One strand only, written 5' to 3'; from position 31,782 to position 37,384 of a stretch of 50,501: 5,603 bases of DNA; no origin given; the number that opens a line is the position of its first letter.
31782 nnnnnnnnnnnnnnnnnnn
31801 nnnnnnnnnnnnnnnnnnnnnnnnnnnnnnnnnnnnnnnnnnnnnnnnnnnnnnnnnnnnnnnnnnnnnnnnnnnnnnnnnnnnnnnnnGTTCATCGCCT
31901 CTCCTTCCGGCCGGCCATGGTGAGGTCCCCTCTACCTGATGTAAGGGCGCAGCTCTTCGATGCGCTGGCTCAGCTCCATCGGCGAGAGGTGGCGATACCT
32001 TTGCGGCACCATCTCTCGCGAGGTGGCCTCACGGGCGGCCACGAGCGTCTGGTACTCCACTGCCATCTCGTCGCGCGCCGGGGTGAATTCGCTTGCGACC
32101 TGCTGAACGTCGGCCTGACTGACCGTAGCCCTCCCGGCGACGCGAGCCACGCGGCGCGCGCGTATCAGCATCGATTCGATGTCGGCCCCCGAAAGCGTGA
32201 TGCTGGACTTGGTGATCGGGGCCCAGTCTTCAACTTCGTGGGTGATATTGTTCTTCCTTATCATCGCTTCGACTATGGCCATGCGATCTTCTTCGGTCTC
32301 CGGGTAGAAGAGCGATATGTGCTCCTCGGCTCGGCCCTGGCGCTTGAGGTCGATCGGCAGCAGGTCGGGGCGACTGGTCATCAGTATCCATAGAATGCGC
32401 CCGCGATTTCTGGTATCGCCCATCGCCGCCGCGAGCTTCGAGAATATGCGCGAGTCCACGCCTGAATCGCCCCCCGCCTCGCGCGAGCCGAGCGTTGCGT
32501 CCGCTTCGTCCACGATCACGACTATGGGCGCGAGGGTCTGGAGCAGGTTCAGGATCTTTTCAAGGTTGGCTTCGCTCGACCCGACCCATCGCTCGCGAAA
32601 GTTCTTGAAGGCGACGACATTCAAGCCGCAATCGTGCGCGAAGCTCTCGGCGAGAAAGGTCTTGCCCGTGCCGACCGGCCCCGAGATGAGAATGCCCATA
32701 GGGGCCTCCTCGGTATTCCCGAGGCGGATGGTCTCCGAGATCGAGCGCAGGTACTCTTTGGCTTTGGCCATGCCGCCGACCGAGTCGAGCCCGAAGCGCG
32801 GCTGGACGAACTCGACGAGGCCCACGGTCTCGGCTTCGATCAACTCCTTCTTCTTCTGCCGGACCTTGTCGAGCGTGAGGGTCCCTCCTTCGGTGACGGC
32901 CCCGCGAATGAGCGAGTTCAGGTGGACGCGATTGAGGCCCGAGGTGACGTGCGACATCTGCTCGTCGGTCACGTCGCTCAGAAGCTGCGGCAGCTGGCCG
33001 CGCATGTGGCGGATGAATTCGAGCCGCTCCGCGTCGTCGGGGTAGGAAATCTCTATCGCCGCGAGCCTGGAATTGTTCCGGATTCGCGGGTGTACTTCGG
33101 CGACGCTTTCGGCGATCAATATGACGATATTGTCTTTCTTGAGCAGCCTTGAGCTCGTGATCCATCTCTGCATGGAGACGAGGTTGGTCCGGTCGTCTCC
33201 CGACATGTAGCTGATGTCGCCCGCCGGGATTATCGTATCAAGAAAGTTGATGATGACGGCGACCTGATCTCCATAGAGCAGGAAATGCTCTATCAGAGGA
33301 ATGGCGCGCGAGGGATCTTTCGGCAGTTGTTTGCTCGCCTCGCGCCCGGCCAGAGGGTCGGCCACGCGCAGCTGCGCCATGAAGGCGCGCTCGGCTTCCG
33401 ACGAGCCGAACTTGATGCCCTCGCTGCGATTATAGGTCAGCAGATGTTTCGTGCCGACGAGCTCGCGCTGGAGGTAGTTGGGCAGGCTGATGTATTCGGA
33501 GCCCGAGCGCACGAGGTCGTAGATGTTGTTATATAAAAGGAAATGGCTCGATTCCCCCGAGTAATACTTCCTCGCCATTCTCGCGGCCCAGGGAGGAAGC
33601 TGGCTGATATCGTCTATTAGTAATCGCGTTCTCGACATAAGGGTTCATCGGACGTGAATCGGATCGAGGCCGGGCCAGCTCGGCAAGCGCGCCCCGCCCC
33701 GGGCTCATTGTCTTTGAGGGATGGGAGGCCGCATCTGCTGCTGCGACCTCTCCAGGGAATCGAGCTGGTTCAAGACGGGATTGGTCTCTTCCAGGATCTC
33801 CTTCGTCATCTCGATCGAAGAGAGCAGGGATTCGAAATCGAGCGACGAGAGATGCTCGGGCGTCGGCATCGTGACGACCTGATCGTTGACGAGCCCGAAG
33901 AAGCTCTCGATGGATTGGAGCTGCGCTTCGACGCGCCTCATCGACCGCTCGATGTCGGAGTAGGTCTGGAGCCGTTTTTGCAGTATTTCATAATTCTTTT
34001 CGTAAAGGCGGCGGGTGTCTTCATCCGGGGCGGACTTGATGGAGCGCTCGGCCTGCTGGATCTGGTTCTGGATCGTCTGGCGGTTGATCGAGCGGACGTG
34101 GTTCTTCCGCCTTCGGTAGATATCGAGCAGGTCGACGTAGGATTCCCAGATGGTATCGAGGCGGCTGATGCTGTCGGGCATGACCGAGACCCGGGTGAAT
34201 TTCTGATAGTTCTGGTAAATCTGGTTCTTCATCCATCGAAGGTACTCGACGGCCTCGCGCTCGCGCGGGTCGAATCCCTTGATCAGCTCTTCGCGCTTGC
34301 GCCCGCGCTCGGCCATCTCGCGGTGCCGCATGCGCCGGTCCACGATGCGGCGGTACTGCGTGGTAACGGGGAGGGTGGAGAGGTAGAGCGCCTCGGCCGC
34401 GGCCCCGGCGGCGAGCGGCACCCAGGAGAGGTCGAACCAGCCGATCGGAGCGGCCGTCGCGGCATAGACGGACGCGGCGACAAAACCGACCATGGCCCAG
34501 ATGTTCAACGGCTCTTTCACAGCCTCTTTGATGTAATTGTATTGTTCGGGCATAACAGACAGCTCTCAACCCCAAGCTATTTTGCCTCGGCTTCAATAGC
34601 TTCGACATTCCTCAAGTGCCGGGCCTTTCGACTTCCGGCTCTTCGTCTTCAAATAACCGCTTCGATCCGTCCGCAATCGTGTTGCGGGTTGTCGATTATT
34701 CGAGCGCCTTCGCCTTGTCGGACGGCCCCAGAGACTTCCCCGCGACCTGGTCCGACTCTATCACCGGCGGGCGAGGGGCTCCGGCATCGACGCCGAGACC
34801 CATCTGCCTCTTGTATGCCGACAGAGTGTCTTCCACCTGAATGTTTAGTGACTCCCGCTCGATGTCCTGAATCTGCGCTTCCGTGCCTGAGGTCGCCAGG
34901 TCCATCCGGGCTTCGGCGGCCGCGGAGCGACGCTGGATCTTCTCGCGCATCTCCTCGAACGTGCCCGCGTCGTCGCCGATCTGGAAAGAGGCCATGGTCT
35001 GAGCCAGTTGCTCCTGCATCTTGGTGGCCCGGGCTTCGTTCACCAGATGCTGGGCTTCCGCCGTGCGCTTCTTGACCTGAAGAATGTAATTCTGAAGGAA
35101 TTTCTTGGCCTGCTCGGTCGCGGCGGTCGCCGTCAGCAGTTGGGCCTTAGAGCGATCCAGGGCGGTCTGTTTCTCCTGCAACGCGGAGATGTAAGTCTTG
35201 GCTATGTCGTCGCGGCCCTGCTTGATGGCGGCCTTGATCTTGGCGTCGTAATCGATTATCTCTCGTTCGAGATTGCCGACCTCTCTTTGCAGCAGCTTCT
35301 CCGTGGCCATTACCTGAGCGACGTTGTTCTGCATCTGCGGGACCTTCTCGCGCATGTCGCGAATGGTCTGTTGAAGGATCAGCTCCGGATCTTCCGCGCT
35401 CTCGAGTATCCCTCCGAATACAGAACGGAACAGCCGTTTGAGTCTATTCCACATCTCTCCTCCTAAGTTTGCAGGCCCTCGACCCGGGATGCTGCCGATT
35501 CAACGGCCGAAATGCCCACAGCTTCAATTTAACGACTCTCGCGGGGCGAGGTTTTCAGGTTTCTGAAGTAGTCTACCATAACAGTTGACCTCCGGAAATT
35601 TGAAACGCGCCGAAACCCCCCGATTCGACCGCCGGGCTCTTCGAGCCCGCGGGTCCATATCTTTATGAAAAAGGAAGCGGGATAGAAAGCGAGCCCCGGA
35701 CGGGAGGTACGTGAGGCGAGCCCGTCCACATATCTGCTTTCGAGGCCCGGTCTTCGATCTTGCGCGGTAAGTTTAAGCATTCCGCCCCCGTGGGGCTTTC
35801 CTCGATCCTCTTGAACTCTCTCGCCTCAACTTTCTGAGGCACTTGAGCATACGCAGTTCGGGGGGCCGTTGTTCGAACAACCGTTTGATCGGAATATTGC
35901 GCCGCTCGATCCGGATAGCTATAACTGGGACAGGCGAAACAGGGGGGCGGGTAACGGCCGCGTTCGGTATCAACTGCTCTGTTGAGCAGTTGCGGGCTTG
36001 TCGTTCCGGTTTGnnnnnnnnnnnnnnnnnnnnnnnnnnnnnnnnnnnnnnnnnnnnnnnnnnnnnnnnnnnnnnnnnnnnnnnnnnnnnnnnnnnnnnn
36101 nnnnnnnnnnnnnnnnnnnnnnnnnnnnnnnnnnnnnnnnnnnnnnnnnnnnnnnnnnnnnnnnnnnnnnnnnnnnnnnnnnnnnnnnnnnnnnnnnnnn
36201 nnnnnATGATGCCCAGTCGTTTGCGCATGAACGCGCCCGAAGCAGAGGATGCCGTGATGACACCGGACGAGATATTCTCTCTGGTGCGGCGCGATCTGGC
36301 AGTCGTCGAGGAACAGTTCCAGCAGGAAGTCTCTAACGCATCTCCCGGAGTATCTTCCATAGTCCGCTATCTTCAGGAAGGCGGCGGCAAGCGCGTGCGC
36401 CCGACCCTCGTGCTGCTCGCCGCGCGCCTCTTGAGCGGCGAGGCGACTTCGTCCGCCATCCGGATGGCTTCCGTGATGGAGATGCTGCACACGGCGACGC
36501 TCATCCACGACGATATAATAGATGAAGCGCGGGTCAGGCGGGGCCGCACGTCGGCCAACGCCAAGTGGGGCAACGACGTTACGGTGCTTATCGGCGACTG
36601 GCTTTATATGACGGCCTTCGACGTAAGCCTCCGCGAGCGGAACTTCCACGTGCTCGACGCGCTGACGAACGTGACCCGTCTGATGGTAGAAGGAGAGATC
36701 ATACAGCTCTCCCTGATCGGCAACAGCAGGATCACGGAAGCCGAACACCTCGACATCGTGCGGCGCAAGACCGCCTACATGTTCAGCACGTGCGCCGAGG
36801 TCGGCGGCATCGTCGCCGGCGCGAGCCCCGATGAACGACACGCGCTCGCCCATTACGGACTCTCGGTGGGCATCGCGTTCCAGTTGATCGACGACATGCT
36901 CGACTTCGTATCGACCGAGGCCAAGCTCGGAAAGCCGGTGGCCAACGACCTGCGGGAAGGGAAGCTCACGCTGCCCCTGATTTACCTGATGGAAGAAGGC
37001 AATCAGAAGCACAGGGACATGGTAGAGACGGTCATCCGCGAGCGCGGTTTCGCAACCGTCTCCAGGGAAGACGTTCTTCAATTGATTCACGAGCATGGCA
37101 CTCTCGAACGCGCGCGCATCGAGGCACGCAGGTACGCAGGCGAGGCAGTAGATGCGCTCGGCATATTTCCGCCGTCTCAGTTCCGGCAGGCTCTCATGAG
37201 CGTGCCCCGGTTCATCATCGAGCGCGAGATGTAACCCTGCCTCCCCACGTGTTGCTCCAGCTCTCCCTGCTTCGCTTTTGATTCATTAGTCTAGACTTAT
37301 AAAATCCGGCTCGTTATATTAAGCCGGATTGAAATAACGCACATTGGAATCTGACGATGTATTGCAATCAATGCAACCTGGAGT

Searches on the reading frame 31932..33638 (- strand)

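Call 32: search_protein_families(library=pfam, proteins=[window:31932-33638:-], max_evalue=0.0001)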
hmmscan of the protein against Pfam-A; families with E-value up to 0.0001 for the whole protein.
window:31932-33638:- (568 aa): 1 family
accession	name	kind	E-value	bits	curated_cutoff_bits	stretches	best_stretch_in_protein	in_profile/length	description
PF00004.35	AAA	-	2.7e-26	93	21.2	1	316-442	1-128/131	ATPase family associated with various cellular activities (AAA)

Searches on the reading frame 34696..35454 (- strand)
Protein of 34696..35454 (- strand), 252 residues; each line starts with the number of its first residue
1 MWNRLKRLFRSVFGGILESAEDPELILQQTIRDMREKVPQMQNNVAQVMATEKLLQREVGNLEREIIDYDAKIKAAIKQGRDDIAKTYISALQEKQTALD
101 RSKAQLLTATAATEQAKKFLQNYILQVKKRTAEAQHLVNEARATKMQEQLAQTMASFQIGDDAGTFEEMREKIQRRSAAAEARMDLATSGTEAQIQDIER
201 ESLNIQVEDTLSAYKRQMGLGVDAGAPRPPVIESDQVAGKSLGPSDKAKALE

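Call 33: search_protein_families(library=pfam, proteins=[window:34696-35454:-], max_evalue=0.0001)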
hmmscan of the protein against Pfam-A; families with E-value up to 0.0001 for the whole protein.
window:34696-35454:- (252 aa): 1 family
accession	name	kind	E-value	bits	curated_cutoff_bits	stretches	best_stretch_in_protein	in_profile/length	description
PF04012.17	PspA_IM30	-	1.1e-30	107.3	33.9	1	2-217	3-217/220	PspA/IM30 family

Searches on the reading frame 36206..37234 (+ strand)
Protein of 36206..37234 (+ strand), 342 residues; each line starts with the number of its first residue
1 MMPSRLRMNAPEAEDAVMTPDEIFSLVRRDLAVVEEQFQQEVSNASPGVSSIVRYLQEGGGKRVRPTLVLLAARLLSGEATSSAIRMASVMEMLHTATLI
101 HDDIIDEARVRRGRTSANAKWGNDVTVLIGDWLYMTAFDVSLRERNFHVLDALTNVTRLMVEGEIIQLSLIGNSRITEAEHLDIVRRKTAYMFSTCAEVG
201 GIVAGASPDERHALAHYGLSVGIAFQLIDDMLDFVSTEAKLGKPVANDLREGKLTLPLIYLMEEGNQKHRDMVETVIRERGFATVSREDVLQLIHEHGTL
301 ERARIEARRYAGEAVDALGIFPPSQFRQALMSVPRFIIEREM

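Call 33: search_protein_families(library=pfam, proteins=[window:36206-37234:+], max_evalue=0.0001)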
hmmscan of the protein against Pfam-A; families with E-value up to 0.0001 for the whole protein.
window:36206-37234:+ (342 aa): 1 family
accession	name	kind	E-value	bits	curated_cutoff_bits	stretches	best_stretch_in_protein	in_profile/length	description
PF00348.22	polyprenyl_synt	-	1.4e-70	237.8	27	1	49-282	4-238/251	Polyprenyl synthetase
